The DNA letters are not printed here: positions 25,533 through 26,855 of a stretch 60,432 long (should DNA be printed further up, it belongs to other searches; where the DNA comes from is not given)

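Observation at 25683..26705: CapRel-like fused toxSAS (RelA/SpoT synthetase domain + C-terminal sensor) defense gene on the minus strand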

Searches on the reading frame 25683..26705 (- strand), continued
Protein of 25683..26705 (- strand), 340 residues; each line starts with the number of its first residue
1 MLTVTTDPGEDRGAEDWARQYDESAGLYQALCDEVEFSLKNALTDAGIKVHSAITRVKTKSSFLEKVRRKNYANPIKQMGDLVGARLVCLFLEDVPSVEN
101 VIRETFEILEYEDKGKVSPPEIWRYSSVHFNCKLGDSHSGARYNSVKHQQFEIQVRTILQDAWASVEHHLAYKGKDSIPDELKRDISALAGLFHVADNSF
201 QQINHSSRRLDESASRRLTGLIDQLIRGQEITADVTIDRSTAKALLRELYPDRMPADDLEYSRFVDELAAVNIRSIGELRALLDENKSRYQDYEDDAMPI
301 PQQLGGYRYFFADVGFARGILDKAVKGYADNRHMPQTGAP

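Call 15: list_cluster_members(proteins=[P0001, P0002, P0012])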
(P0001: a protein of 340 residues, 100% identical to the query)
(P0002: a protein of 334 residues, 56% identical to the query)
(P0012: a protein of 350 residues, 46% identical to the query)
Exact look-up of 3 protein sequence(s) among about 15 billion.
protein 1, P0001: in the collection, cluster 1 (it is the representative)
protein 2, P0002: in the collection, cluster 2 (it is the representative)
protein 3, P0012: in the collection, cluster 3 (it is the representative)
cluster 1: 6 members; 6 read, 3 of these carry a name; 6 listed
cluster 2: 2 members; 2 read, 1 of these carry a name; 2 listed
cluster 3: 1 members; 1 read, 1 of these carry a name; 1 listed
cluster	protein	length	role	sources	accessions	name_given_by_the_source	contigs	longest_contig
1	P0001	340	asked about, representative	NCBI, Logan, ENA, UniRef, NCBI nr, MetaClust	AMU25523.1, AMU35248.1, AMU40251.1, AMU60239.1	RelA/SpoT domain-containing protein [Mycobacteroides abscessus] | RelA/SpoT domain-containing protein n=1 Tax=Mycobacteroides abscessus subsp. massiliense ... | hypothetical protein A3N96_08965 [Mycobacteroides abscessus]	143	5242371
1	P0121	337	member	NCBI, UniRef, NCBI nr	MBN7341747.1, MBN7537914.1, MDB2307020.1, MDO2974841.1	GTP pyrophosphokinase [Mycobacteroides abscessus] | GTP pyrophosphokinase n=1 Tax=Mycobacteroides abscessus TaxID=36809 RepID=UPI000696EEF9 | hypothetical protein [Mycobacteroides abscessus]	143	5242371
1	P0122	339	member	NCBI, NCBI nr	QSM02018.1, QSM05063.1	GTP pyrophosphokinase [Mycobacterium phage prophi68-1]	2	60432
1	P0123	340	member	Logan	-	-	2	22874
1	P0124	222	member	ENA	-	-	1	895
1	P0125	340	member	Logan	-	-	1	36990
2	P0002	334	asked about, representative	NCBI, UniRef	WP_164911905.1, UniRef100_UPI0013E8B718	hypothetical protein [Mycobacteroides franklinii] | hypothetical protein n=1 Tax=Mycobacteroides franklinii TaxID=948102 RepID=UPI0013E8B718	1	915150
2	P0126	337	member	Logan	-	-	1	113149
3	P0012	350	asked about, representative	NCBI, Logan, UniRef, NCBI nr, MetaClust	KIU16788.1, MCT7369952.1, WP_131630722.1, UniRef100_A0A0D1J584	GTP pyrophosphokinase [Mycolicibacterium llatzerense] | RelA/SpoT domain-containing protein n=1 Tax=Mycolicibacterium llatzerense TaxID=280871 ... | hypothetical protein [Mycolicibacterium llatzerense]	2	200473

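Call 16: find_encoding_contigs(protein=P0001, flank=8000, max_places=8)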
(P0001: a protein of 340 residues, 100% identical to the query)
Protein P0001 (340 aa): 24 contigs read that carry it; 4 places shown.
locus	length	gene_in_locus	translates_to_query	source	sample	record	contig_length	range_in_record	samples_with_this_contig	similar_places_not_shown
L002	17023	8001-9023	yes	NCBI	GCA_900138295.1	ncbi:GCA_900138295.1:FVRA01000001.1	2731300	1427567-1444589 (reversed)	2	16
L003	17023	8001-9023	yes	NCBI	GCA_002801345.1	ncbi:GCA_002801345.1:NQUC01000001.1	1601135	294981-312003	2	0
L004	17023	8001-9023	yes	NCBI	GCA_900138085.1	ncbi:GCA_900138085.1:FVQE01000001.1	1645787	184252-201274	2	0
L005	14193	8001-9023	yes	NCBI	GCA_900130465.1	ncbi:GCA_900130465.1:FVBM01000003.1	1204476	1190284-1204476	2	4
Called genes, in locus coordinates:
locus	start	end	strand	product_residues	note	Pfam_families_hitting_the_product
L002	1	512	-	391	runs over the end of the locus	-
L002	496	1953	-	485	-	PF05133:SPP1_portal (weak)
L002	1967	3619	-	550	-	-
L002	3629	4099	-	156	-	PF25673:Terminase_7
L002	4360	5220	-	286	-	PF05175:MTS (weak), PF13489:Methyltransf_23, PF01209:Ubie_methyltran, PF02390:Methyltransf_4 (weak), PF13847:Methyltransf_31, PF08241:Methyltransf_11, PF08242:Methyltransf_12, PF13649:Methyltransf_25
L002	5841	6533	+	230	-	-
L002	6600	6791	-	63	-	-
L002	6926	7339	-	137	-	-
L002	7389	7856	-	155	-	-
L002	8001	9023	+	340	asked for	PF04607:RelA_SpoT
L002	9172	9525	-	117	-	-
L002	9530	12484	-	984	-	-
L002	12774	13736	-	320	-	-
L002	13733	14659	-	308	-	-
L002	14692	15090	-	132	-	-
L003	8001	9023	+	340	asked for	PF04607:RelA_SpoT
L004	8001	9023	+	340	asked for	PF04607:RelA_SpoT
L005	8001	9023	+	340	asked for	PF04607:RelA_SpoT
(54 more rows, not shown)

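Call 24: search_solved_structures(query=A1, max_evalue=1)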
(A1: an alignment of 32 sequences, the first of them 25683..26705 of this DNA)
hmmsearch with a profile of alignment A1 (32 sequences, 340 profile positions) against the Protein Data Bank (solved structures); distinct sequences matched with E-value up to 1: 20.
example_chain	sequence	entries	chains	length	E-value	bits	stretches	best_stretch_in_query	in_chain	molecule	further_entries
6fgk_A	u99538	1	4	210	1.7e-25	93.1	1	42-195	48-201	GTP pyrophosphokinase YwaC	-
5f2v_V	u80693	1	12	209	1.7e-24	89.9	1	41-180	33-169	GTP pyrophosphokinase YjbM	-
5dec_A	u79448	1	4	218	2e-24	89.6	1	20-180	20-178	GTP pyrophosphokinase YjbM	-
5ded_D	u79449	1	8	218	2e-24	89.6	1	20-180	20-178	GTP pyrophosphokinase YjbM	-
6fgj_A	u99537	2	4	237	3.1e-23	85.7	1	21-173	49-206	GTP pyrophosphokinase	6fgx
6ewz_A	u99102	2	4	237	3.3e-23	85.6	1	21-173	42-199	GTP pyrophosphokinase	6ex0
2be3_A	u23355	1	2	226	5.3e-23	85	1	40-207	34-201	GTP pyrophosphokinase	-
3l9d_A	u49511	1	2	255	1.6e-21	80.1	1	35-211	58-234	Putative GTP pyrophosphokinase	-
9erv_A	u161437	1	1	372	0.00017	24.1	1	35-161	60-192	RelA/SpoT family protein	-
7ztb_A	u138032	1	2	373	0.00017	24.1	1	35-161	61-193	RelA/SpoT family protein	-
1vj7_A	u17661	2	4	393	0.029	16.8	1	11-126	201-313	Bifunctional RELA/SPOT | Bifunctional (p)ppGpp synthase/hydrolase RelA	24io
5xnx_A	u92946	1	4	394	0.037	16.4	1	26-125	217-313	Bifunctional (p)ppGpp synthase/hydrolase RelA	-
8acu_A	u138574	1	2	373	0.071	15.5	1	18-126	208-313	GTP pyrophosphokinase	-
9s6k_B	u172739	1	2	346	0.072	15.5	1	35-125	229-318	GTP pyrophosphokinase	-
8fr8_I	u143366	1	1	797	0.37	13.1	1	27-125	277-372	GTP pyrophosphokinase RelA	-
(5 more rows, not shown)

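Call 25: find_encoding_contigs(protein=P0015, flank=7000, max_places=2)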
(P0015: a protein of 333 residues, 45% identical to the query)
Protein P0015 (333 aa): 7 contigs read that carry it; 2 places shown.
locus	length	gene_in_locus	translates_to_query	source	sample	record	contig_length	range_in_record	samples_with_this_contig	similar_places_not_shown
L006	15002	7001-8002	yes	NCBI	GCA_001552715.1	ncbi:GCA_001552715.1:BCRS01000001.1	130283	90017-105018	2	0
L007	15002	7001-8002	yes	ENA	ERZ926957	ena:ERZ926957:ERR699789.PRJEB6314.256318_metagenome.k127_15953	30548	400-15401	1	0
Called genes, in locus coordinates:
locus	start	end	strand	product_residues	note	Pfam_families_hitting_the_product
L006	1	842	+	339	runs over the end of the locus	PF00149:Metallophos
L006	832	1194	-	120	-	-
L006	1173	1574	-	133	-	-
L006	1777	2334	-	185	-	-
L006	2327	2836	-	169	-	-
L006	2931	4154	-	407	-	-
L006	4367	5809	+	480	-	-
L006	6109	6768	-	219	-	PF00487:FA_desaturase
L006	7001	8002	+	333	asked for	PF04607:RelA_SpoT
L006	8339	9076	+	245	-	-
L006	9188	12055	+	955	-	PF04545:Sigma70_r4 (weak)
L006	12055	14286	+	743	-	PF00270:DEAD, PF04851:ResIII, PF00271:Helicase_C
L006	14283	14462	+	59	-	-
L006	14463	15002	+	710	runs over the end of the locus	PF02463:SMC_N, PF13175:AAA_15 (weak), PF13476:AAA_23, PF13514:AAA_27 (weak), PF13555:AAA_29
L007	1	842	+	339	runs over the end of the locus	PF00149:Metallophos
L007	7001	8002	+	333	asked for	PF04607:RelA_SpoT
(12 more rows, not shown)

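Call 26: find_encoding_contigs(protein=P0020, flank=7000, max_places=2)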
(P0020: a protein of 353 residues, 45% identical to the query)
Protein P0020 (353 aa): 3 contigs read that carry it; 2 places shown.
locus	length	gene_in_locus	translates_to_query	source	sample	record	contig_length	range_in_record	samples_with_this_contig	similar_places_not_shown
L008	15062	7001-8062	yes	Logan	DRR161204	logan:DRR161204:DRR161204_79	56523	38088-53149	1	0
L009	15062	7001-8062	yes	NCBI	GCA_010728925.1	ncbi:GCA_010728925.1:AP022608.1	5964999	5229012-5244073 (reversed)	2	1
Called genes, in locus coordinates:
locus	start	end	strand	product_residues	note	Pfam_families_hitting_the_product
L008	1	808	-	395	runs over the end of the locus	-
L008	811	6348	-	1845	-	-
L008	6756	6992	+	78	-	-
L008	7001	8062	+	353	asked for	PF04607:RelA_SpoT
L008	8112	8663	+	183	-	-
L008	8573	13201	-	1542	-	PF00270:DEAD, PF27116:YjiV_N, PF00271:Helicase_C, PF09369:MZB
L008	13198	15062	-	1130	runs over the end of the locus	-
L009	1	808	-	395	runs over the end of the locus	-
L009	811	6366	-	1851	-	-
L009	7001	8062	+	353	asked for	PF04607:RelA_SpoT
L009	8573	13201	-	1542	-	PF00270:DEAD, PF27116:YjiV_N, PF00271:Helicase_C, PF09369:MZB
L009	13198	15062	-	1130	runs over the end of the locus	-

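Call 27: find_encoding_contigs(protein=P0023, flank=7000, max_places=2)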
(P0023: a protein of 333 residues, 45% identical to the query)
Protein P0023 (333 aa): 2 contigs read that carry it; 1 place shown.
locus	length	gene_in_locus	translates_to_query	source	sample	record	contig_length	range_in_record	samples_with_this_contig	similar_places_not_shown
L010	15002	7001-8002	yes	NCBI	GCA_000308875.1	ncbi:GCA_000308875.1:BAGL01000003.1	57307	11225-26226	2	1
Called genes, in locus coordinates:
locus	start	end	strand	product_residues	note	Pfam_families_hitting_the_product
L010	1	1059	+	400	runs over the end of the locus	PF00266:Aminotran_5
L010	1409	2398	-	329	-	PF08240:ADH_N, PF00107:ADH_zinc_N, PF13602:ADH_zinc_N_2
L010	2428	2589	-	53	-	-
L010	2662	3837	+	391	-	PF01070:FMN_dh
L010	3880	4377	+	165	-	PF22381:Staph_reg_Sar_Rot, PF12802:MarR_2, PF01047:MarR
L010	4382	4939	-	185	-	PF01928:CYTH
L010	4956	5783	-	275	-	PF13560:HTH_31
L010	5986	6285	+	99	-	-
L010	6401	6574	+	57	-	-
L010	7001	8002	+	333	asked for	PF04607:RelA_SpoT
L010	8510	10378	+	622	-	-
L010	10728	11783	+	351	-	PF13310:Virulence_RhuM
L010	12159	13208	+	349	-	PF03824:NicO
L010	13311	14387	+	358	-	PF00756:Esterase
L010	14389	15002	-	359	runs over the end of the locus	PF00155:Aminotran_1_2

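Call 29: search_protein_families(library=padloc, alignment_id=A1, max_evalue=0.001)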
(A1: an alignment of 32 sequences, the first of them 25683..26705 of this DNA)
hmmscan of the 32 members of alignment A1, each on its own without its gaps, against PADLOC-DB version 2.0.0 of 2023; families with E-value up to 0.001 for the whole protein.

A. member 1, window:25683-26705:- (340 aa): 1 family
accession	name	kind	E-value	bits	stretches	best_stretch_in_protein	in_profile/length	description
PDLC04999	PDC-S33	-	2.8e-13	48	1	32-168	48-180/349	-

B. families by the number of members that match (of 32 scanned): 1 family
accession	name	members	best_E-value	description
PDLC04999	PDC-S33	32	1.5e-17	-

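Call 33: predict_structure(alignment_id=A1)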
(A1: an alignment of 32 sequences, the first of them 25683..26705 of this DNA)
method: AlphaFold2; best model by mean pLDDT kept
length: 340 residues; sequences in the alignment: 32
mean_pLDDT: 89.6   pTM: 0.81
mean pLDDT of the five models: 89.6, 89.2, 88.4, 87.8, 87.5
residues with pLDDT >= 90: 252; 70-90: 50; 50-70: 28; < 50: 10
segments of 3 or more residues with pLDDT < 50: 302-304
pLDDT, mean of each block of 10 residues (from residue 1): 53 89 97 98 96 97 93 93 97 96 98 81 81 96 96 97 90 81 90 94 96 94 86 86 97 94 96 95 96 80 55 95 95 66
secondary structure, 60 per line:
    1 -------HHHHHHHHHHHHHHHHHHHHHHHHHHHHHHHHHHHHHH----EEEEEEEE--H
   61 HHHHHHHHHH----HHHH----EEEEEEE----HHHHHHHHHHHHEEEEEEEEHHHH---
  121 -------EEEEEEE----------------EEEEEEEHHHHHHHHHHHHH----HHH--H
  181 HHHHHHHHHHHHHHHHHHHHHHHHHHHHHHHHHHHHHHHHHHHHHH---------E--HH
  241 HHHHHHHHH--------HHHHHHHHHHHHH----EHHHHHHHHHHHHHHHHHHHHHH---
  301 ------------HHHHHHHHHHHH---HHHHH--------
elements in order: H8-45 E50-57 H60-70 H75-78 E83-89 H94-105 E106-113 H114-117 E128-134 E151-157 H158-170 H180-226 H239-249 H258-270 H276-297 H313-324 H328-332

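Call 37: fold_search(model_id=the predicted structure, library=pdb)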
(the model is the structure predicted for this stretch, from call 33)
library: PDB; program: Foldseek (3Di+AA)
matches with E <= 10: 306; with E <= 0.001: 69
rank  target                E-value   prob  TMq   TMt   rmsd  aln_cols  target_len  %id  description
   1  2be3_A                2.1e-11  1.00  0.47  0.76   3.4       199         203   24  Structure of a GTP Pyrophosphokinase Family Protein from Streptococcus pneumoniae (released 2005-12-06)
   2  5ded_E                6.6e-11  1.00  0.45  0.77   4.1       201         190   24  Crystal structure of the small alarmone synthethase 1 from Bacillus subtilis bound to its product pppGpp (released 2015-10-28)
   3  5dec_B                1.6e-10  1.00  0.47  0.79   3.6       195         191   25  Crystal structure of the small alarmone synthetase 1 from Bacillus subtilis (released 2015-10-28)
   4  5ded_C                1.6e-10  1.00  0.45  0.76   4.3       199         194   25  Crystal structure of the small alarmone synthethase 1 from Bacillus subtilis bound to its product pppGpp (released 2015-10-28)
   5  6fgj_A                2.1e-10  1.00  0.46  0.75   3.6       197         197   24  Crystal structure of the small alarmone synthethase 2 from Staphylococcus aureus (released 2018-02-07)
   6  5ded_H                2.2e-10  1.00  0.47  0.78   3.6       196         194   26  Crystal structure of the small alarmone synthethase 1 from Bacillus subtilis bound to its product pppGpp (released 2015-10-28)
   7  5ded_G                2.3e-10  1.00  0.47  0.81   3.2       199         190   24  Crystal structure of the small alarmone synthethase 1 from Bacillus subtilis bound to its product pppGpp (released 2015-10-28)
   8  6fgj_B                2.9e-10  1.00  0.45  0.73   3.9       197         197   24  Crystal structure of the small alarmone synthethase 2 from Staphylococcus aureus (released 2018-02-07)
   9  6fgk_D                3.4e-10  1.00  0.46  0.81   3.5       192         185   24  Crystal structure of the small alarmone synthethase 2 from Bacillus subtilis (released 2018-02-07)
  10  5ded_A                3.6e-10  1.00  0.47  0.78   4.1       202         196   25  Crystal structure of the small alarmone synthethase 1 from Bacillus subtilis bound to its product pppGpp (released 2015-10-28)
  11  6ewz_B                3.6e-10  1.00  0.45  0.72   4.4       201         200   22  Crystal structure of RelP (SAS2) from Staphylococcus aureus bound to AMPCPP and GTP in the pre-catalytic state (released 2018-01-24)
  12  5dec_A                4.1e-10  1.00  0.46  0.80   3.6       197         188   25  Crystal structure of the small alarmone synthetase 1 from Bacillus subtilis (released 2015-10-28)
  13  5ded_F                5.1e-10  1.00  0.45  0.75   4.3       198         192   25  Crystal structure of the small alarmone synthethase 1 from Bacillus subtilis bound to its product pppGpp (released 2015-10-28)
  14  6ex0_A                5.4e-10  1.00  0.45  0.75   3.1       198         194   24  Crystal structure of RelP (SAS2) from Staphylococcus aureus bound to pppGpp in the post-catalytic state (released 2018-01-24)
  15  5ded_B                5.4e-10  1.00  0.46  0.77   4.1       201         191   24  Crystal structure of the small alarmone synthethase 1 from Bacillus subtilis bound to its product pppGpp (released 2015-10-28)
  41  7ztb_A                1.5e-07  1.00  0.41  0.41  20.1       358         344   12  Structure of the Salmonella tRNA pyrophosphokinase CapRel (released 2022-11-23)
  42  7ztb_B                1.6e-07  1.00  0.39  0.38  19.3       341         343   13  Structure of the Salmonella tRNA pyrophosphokinase CapRel (released 2022-11-23)
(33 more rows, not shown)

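Call 41: find_encoding_contigs(protein=P0108, flank=5000, max_places=2)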
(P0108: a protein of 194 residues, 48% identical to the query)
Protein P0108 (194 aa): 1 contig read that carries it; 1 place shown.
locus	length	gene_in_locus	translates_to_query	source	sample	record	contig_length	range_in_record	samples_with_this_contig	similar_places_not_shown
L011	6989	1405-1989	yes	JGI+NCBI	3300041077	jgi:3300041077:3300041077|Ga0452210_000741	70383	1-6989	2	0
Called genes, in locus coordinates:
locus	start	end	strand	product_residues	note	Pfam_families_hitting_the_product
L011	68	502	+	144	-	-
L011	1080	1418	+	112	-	PF16518:GrlR (weak)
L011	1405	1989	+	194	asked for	PF04607:RelA_SpoT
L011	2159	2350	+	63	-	-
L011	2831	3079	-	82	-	-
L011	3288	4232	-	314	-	PF00682:HMGL-like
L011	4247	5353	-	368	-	PF01761:DHQ_synthase, PF24621:DHQS_C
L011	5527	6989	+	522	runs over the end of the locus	PF01487:DHquinase_I, PF03435:Sacchrp_dh_NADP (faint), PF08501:Shikimate_dh_N, PF02826:2-Hacid_dh_C, PF01488:Shikimate_DH, PF03807:F420_oxidored (weak), PF18317:SDH_C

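Call 42: find_encoding_contigs(protein=P0106, flank=5000, max_places=2)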
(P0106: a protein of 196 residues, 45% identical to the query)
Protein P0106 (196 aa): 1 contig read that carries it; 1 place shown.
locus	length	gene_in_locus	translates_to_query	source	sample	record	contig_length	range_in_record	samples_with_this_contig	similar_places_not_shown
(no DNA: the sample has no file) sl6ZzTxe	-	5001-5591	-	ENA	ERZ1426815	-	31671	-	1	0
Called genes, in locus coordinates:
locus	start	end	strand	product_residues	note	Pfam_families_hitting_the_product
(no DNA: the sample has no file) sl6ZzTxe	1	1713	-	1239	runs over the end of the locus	PF07549:Sec_GG (faint), PF22599:SecDF_P1_head, PF02355:SecD_SecF_C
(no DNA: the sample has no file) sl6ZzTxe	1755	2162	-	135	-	PF02699:YajC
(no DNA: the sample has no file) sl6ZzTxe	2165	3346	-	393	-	PF01702:TGT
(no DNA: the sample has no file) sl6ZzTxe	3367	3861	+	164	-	PF00903:Glyoxalase (weak), PF13669:Glyoxalase_4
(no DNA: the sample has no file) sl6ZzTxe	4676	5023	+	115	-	-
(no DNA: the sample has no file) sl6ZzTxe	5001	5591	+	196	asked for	PF04607:RelA_SpoT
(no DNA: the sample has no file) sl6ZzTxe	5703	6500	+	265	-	-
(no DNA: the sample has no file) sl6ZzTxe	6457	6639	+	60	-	-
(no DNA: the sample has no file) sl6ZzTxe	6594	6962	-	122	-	?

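Call 52: search_protein_families(library=pfam, proteins=[P0053], max_evalue=0.01)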
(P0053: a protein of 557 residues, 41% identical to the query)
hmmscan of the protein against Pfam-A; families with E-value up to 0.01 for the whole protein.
P0053 (557 aa): 1 family
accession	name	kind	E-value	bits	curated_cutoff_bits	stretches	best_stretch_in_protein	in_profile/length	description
PF04607.23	RelA_SpoT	-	1.3e-17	64.6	27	1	55-176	1-112/113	Region found in RelA / SpoT proteins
